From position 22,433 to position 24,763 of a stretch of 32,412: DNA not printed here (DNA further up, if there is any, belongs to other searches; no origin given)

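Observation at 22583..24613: A GT-C glycosyltransferase is embedded in the cargo operon: candidate periplasmic protein glycosylation or glycan-anchoring step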

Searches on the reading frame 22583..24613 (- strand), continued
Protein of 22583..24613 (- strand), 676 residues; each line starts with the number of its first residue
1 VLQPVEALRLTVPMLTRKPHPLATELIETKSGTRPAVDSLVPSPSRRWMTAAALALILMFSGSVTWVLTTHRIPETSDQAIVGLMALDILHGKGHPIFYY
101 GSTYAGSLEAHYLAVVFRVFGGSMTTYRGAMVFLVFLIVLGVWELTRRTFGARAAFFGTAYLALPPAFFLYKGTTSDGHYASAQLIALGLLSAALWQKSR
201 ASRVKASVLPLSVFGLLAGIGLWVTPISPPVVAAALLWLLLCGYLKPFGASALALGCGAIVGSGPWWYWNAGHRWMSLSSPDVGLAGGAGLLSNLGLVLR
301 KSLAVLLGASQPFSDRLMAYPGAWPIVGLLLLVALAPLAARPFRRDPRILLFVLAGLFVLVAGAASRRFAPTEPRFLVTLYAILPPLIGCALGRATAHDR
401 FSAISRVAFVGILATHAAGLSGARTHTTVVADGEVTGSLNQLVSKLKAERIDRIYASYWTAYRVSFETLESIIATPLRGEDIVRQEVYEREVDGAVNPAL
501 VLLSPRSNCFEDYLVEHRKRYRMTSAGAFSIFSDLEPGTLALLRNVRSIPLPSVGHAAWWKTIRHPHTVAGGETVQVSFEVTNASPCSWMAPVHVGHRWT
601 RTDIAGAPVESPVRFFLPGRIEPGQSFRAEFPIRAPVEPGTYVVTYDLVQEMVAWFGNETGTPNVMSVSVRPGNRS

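Call 39: fold_search(model_id=the predicted structure, library=pdb)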
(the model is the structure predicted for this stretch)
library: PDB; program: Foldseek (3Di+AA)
matches with E <= 10: 1623; with E <= 0.001: 20
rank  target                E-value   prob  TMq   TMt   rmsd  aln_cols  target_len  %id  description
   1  5f15                  6.3e-08  1.00  0.47  0.57   8.3       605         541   13  Crystal Structure of ArnT from Cupriavidus metallidurans bound to Undecaprenyl phosphate (released 2016-02-17)
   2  5ezm                  2.4e-07  1.00  0.48  0.59   8.4       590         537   13  Crystal Structure of ArnT from Cupriavidus metallidurans in the apo state (released 2016-02-17)
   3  3waj                  2.8e-06  1.00  0.39  0.34  18.3       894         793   12  Crystal structure of the Archaeoglobus fulgidus oligosaccharyltransferase (O29867_ARCFU) complex with Zn and sulfate (released 2013-10-30)
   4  9s6t_A                8.8e-06  1.00  0.45  0.60   8.9       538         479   12  Ternary cryo-EM structure of chicken ALG12 with Dol25-PP-GlcNAc2Man7, Dol25-P-Man, and Fab (released 2026-03-18)
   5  8age_A                1.3e-05  1.00  0.43  0.45  10.8       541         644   10  Structure of yeast oligosaccharylransferase complex with acceptor peptide bound (released 2022-12-07)
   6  8pn9_A                1.4e-05  1.00  0.44  0.45  11.1       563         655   11  Structure of human oligosaccharyltransferase OST-A complex bound to NGI-1 (released 2024-05-08)
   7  6ftg_5                2.4e-05  1.00  0.43  0.45  13.0       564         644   12  Subtomogram average of OST-containing ribosome-translocon complexes from canine rough microsomal membranes (released 2018-03-21)
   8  6ezn_F                3.3e-05  1.00  0.43  0.45  12.4       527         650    9  Cryo-EM structure of the yeast oligosaccharyltransferase (OST) complex (released 2018-01-17)
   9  8b6l_I                4.3e-05  1.00  0.38  0.38  14.6       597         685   12  Subtomogram average of the human Sec61-TRAP-OSTA-translocon (released 2022-12-07)
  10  6gxc_A                9.3e-05  1.00  0.39  0.38   8.8       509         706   12  Bacterial oligosaccharyltransferase PglB in complex with an inhibitory peptide and a reactive lipid-linked oligosaccha (released 2018-11-14)
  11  5ogl_A                1.0e-04  1.00  0.39  0.38   8.9       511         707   12  Structure of bacterial oligosaccharyltransferase PglB in complex with an acceptor peptide and an lipid-linked oligosac (released 2017-10-25)
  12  9n9j_I                1.4e-04  1.00  0.35  0.34  12.4       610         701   11  Structure of a GRP94 folding intermediate engaged with a CCDC134- and FKBP11-bound secretory translocon (released 2025-11-19)
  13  7oci_F                1.5e-04  1.00  0.46  0.48  10.8       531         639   10  Cryo-EM structure of yeast Ost6p containing oligosaccharyltransferase complex (released 2022-02-16)
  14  8agc_A                2.0e-04  1.00  0.40  0.39  11.2       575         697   10  Structure of yeast oligosaccharylransferase complex with lipid-linked oligosaccharide and non-acceptor peptide bound (released 2022-12-07)
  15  3rce_A                3.8e-04  1.00  0.39  0.39   8.6       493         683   13  Bacterial oligosaccharyltransferase PglB (released 2011-06-15)
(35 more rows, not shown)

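Call 41: find_related_loci(query=A1, collection=genome_contigs, flank=10000)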
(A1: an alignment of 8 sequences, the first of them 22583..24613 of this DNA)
Query A1 (676 aa) in genome_contigs; peptide patterns used: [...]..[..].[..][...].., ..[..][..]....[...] (x = any residue, [..] = any of these).
68 stretches matched a pattern; 35 encode a relative of the query (tblastn E <= 1e-3); 34 distinct loci.
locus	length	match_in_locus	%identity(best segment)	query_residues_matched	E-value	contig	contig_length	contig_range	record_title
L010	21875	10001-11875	43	51-675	9e-122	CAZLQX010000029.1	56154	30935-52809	MAG TPA_asm: uncultured Holophagales bacterium isolate binchicken_co22_26 genome assembly, contig: NODE_606_length_56154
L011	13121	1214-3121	39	3-659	1e-117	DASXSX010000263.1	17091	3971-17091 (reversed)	MAG TPA_asm: Thermoanaerobaculia bacterium isolate SMAG_U4677 k141_2782209, whole genome shotgun sequence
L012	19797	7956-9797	39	55-670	2e-111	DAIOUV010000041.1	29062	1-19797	MAG TPA_asm: Acidobacteriota bacterium isolate CTOTU10854 NODE_236_length_29062_cov_9.950564, whole genome shotgun seque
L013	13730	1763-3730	36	21-671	8e-108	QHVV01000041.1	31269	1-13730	MAG: Acidobacteria bacterium isolate gp7 AA6 14_1009_16_30cm_scaffold_27205_curated, whole genome shotgun sequence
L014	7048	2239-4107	39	52-672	2e-104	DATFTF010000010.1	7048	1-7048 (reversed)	MAG TPA_asm: Thermoanaerobaculia bacterium isolate SMAG_U9403 k141_3735602, whole genome shotgun sequence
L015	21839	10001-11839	42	62-673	4e-103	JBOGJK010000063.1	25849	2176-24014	MAG: Thermoanaerobaculia bacterium isolate H1-B1_metabat2.bin.190_sub k127_1095901, whole genome shotgun sequence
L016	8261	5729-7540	38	72-676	2e-102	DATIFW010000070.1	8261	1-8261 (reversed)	MAG TPA_asm: Thermoanaerobaculia bacterium isolate SMAG_U16405 k141_2153114, whole genome shotgun sequence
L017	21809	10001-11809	37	66-670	3e-100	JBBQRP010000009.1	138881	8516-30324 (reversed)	MAG: Thermoanaerobaculia bacterium isolate Co_metawrap_1695 Cmw_1695_k141_18137994_length_138881_cov_26.9985, whole geno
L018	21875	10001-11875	38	45-671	5e-99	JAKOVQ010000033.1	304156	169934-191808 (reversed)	MAG: Acidobacteriota bacterium isolate JPNG_maxbin.061 k201_155679, whole genome shotgun sequence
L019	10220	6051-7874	41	61-670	4e-96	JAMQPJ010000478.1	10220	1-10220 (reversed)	MAG: Thermoanaerobaculia bacterium isolate CH5 k141_550870, whole genome shotgun sequence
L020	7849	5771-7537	37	68-661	3e-95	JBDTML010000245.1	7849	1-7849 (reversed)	MAG: Acidobacteriota bacterium isolate cluster3_bin.125 NODE_45854_length_7849_cov_7.853092, whole genome shotgun sequen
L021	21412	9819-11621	38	66-672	4e-93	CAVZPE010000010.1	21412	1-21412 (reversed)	MAG: uncultured Acidobacteriota bacterium isolate MFD05942.bin.2.82 genome assembly, contig: contig_135944, whole genome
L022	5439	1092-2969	36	46-676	1e-89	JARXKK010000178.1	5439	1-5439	MAG: Acidobacteriota bacterium isolate bin03 NODE_4835_length_5439_cov_9.273217, whole genome shotgun sequence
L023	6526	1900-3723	36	64-676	4e-89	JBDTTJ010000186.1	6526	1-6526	MAG: Acidobacteriota bacterium isolate cluster3_bin.293 NODE_62218_length_6526_cov_6.685365, whole genome shotgun sequen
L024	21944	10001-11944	38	20-670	6e-88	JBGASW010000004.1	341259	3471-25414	MAG: Thermoanaerobaculia bacterium isolate MAG_AAO_H10.96 AAOH10-96_opera_contig_119, whole genome shotgun sequence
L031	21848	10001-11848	31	61-672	3e-53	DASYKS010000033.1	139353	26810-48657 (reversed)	MAG TPA_asm: Thermoanaerobaculia bacterium isolate SMAG_U4328 k141_3737746, whole genome shotgun sequence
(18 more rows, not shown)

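Call 68: search_protein_families(library=pfam, proteins=[L031:810-2339:+, L031:7008-8045:+, L031:8042-9313:+, L031:11891-12571:+, L031:12733-13719:+, L031:13828-15264:+, L031:17023-17409:+, L031:17424-18002:+, L031:18066-21035:+, L031:3599-6610:-], max_evalue=0.001)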
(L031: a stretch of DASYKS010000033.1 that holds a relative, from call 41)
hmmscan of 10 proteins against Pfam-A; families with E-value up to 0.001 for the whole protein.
L031:810-2339:+ (509 aa): 7 families
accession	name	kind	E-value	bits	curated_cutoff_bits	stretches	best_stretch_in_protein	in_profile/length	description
PF01078.27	Mg_chelatase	-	4.3e-90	301.1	20.3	1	192-396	1-205/207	Magnesium chelatase, subunit ChlI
PF13541.12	ChlI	-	7.5e-42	142.5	27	1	20-142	1-121/121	Subunit ChlI of Mg-chelatase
PF13335.12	Mg_chelatase_C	-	4.2e-31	107.8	26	1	403-500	1-94/94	Magnesium chelatase, subunit ChlI C-terminal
PF07728.20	AAA_5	-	3e-09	37.4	22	0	297-351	66-125/139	AAA domain (dynein-related subfamily)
PF00493.29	MCM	-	4.8e-08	32.8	23.3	1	293-350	117-174/224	MCM P-loop domain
PF00158.32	Sigma54_activat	-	0.00012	22.3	20.2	0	206-336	15-132/168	Sigma-54 interaction domain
PF13191.12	AAA_16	-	0.00076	20.4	32.6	0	204-235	14-46/167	AAA ATPase domain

L031:7008-8045:+ (345 aa): 1 family
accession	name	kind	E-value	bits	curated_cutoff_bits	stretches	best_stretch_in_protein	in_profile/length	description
PF14257.11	DUF4349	-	3.4e-46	157.7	27.7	1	100-314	1-212/213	Domain of unknown function (DUF4349)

L031:8042-9313:+ (423 aa): 4 families
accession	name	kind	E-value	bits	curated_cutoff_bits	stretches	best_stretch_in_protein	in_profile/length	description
PF08238.18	Sel1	-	4.7e-29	100.2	30.7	2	297-329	1-33/36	Sel1 repeat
PF13180.12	PDZ_2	-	1.1e-06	29.3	27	1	48-134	3-75/80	PDZ domain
PF17820.7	PDZ_6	-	5.9e-06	26.4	27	1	75-123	3-50/54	PDZ domain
PF00595.29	PDZ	-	0.00027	21.7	23.2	1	46-123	10-78/81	PDZ domain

L031:11891-12571:+ (226 aa): 1 family
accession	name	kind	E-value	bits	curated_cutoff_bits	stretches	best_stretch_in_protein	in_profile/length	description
PF08241.18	Methyltransf_11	-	2.1e-08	35.1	21.2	1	63-108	49-94/95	Methyltransferase domain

L031:12733-13719:+ (328 aa): 3 families
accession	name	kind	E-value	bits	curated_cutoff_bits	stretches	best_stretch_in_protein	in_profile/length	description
PF00535.33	Glycos_transf_2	-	2.1e-21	77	23.3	1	16-194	1-165/168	Glycosyl transferase family 2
PF13641.12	Glyco_tranf_2_3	-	1.2e-13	52.1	27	1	15-241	3-216/230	Glycosyltransferase like family 2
PF10111.15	Glyco_tranf_2_2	-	0.00014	21.9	27.3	1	40-102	28-92/276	Glycosyltransferase like family 2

L031:13828-15264:+ (478 aa): 10 families
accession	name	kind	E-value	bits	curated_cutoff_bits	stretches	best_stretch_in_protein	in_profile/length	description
PF14559.12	TPR_19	-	8e-13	49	25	1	354-397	4-47/68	Tetratricopeptide repeat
PF00515.34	TPR_1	-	3.2e-08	33.5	27.8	0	343-374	3-34/34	Tetratricopeptide repeat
PF07719.23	TPR_2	-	5.4e-08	32.8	27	0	343-374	3-34/34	Tetratricopeptide repeat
PF13432.12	TPR_16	-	1e-06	29.5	32.7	0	243-302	4-60/65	Tetratricopeptide repeat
PF13428.12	TPR_14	-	1.3e-06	28.9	23.5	0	273-308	4-36/44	Tetratricopeptide repeat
PF13424.12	TPR_12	-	1.2e-05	25.8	30.1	0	274-338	7-75/77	Tetratricopeptide repeat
PF25062.1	ARM_TT21_N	-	1.2e-05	25.6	40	0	350-398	3-50/222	Tetratricopeptide repeat protein 21 N-terminal ARM repeat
PF13176.12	TPR_7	-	1.7e-05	24.9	27.9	0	276-307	5-35/36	Tetratricopeptide repeat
PF12895.13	ANAPC3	-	2.1e-05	25.1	27.2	1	355-430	3-81/82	Anaphase-promoting complex, cyclosome, subunit 3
PF13371.12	TPR_9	-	4.6e-05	23.8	35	0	247-302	6-60/73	Tetratricopeptide repeat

L031:17023-17409:+ (128 aa): 1 family
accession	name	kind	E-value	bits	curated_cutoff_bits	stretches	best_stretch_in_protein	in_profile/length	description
PF01042.26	Ribonuc_L-PSP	-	4.9e-26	91.6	27.3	1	16-124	10-120/121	Endoribonuclease L-PSP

L031:17424-18002:+ (192 aa): 1 family
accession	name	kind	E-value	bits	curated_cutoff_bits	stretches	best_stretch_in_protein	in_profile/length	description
PF00300.27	His_Phos_1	-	8.8e-16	58.6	21.7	1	41-112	1-76/194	Histidine phosphatase superfamily (branch 1)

L031:18066-21035:+ (989 aa): 11 families
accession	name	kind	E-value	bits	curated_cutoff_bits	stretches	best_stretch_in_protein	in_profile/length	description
PF16095.11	COR-A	-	2.2e-19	70.2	35.3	1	474-603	14-143/143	C-terminal of Roc, COR-A domain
PF08477.19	Roc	-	6.5e-18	65.5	27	1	268-396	1-119/119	Ras of Complex, Roc, domain of DAPkinase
PF13676.11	TIR_2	-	1.6e-14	54.9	28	1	793-923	1-122/122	TIR domain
PF12799.13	LRR_4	-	3.1e-12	46.8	27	0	172-204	2-33/44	Leucine Rich repeats (2 copies)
PF23598.1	LRR_14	-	1.1e-09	38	40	1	71-181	38-149/353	Leucine-rich repeat region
PF25019.1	LRR_R13L1-DRL21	-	1.8e-08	34.8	27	0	123-156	92-125/127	R13L1/DRL21 LRRs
PF00071.28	Ras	-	2.3e-06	27.7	21.6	1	268-350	1-80/162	Ras family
PF25497.1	COR-B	-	8.2e-06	26.1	27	1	625-707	6-79/145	C-terminal of Roc, COR-B domain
PF23952.1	LRR_EndoS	-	7.9e-05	23.3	27.9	0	108-179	28-90/116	Endo-beta-N-acetylglucosaminidase EndoS LRR domain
PF25013.1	LRR_Zer-1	-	0.00012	22.7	27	0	121-181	4-64/137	Zer-1-like, Leucine-rich repeats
PF01582.25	TIR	-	0.0005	20.4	21.3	0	805-915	10-117/179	TIR domain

L031:3599-6610:- (1003 aa): 10 families
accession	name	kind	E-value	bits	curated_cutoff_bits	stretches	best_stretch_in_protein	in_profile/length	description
PF13688.12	Reprolysin_5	-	4.4e-16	60.1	27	1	173-368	4-187/196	Metallo-peptidase family M12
PF13927.12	Ig_3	-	1.1e-14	55.1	30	2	406-484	3-77/78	Immunoglobulin domain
PF01822.24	WSC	-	1.3e-14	54.6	27.8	1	704-780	1-82/82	WSC domain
PF07679.22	I-set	-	3.4e-09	37.1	23.7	0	407-487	3-79/90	Immunoglobulin I-set domain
PF13582.12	Reprolysin_3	-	3.5e-08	34.4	22.4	1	214-327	20-123/123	Metallo-peptidase family M12B Reprolysin-like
PF00047.31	ig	-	1.2e-07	32.3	21.8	0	455-491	42-78/81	Immunoglobulin domain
PF13583.11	Reprolysin_4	-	1.2e-06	28.8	22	1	227-373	59-181/203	Metallo-peptidase family M12B Reprolysin-like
PF13574.12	Reprolysin_2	-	7.5e-06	26.4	27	1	275-336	89-147/195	Metallo-peptidase family M12B Reprolysin-like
PF07686.23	V-set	-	2.3e-05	25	26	0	562-602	71-108/109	Immunoglobulin V-set domain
PF13895.12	Ig_2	-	0.00023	21.7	27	0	431-490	25-72/79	Immunoglobulin domain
